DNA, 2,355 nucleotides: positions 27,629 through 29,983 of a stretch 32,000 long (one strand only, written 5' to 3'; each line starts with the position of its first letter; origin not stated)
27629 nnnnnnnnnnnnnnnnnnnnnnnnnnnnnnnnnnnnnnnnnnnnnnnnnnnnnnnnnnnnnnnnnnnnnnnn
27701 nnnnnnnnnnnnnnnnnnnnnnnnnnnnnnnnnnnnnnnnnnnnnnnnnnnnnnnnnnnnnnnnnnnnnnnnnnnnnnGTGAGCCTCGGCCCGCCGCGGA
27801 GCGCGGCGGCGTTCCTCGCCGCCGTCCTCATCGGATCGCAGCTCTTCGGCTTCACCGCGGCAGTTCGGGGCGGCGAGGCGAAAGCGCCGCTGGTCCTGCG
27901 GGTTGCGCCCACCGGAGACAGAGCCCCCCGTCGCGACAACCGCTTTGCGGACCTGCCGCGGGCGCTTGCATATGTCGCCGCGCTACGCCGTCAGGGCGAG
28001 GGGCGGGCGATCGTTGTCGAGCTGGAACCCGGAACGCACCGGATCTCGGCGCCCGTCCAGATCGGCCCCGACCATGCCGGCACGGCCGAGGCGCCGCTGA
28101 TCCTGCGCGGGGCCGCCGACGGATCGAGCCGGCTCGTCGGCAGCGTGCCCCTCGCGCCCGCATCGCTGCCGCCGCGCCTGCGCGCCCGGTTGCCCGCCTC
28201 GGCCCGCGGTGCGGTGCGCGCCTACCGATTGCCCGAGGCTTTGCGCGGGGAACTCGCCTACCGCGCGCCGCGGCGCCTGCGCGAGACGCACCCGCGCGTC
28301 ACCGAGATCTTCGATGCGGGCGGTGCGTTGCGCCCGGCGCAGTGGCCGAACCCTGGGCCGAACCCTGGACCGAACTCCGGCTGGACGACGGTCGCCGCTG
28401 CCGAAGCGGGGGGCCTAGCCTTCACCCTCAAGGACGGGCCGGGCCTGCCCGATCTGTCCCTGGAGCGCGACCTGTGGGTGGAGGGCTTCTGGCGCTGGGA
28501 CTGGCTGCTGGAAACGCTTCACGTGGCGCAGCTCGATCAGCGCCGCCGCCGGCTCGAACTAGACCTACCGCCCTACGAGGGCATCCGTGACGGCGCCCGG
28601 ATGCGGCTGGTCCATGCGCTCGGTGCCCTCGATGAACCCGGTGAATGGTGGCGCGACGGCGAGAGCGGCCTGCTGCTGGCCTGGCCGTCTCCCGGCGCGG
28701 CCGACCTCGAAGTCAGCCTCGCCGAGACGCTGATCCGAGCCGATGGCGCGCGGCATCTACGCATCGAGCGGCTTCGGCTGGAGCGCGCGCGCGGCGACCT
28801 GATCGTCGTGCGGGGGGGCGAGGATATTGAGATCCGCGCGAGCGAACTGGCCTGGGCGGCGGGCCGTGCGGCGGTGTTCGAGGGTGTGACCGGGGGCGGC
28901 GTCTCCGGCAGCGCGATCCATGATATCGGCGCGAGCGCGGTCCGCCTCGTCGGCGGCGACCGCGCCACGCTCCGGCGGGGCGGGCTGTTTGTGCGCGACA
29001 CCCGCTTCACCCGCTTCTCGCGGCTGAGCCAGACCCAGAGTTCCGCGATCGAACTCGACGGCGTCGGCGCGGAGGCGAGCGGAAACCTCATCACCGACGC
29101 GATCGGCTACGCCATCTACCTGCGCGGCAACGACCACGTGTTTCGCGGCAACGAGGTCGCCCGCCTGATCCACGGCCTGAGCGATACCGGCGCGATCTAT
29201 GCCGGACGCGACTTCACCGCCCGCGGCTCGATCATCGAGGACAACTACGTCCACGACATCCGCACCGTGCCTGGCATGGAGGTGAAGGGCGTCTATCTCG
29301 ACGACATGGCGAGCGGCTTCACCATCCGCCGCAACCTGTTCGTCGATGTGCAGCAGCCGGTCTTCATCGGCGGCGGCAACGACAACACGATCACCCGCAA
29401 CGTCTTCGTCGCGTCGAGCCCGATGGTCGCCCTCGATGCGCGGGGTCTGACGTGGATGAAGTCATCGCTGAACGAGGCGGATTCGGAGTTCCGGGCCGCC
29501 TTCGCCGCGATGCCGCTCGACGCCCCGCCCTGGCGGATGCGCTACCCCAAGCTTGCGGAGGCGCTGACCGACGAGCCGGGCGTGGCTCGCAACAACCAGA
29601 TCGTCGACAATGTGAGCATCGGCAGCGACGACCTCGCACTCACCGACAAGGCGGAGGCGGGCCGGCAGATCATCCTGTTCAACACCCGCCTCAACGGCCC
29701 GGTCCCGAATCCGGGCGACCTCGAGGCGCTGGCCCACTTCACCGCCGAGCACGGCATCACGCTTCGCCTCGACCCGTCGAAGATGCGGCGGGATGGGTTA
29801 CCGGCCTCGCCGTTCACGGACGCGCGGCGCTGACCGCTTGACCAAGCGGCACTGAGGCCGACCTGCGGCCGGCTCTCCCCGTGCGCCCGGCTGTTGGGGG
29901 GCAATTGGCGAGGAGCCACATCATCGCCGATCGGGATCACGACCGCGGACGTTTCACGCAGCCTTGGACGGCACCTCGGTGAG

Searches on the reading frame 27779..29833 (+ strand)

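Call 13: search_protein_families(library=pfam, proteins=[window:27779-29833:+], max_evalue=0.001)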
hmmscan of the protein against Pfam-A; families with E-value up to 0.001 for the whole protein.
window:27779-29833:+ (684 aa): 2 families
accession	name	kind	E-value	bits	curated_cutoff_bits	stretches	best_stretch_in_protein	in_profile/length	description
PF13229.12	Beta_helix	-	2.4e-13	50.4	25.9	1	422-546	1-113/158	Right handed beta helix region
PF05048.19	NosD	-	3.4e-05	23.8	23.6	1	482-563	114-190/212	Periplasmic copper-binding protein (NosD)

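Call 35: search_protein_families(library=ncbifam, proteins=[window:27779-29833:+], max_evalue=0.1)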
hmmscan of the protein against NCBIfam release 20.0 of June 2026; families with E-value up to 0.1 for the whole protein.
window:27779-29833:+ (684 aa): 1 family
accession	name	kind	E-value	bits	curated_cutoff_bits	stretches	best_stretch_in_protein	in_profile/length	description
TIGR04247.1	NosD_copper_fam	subfamily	0.02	13.5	300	1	499-552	216-268/377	nitrous oxide reductase family maturation protein NosD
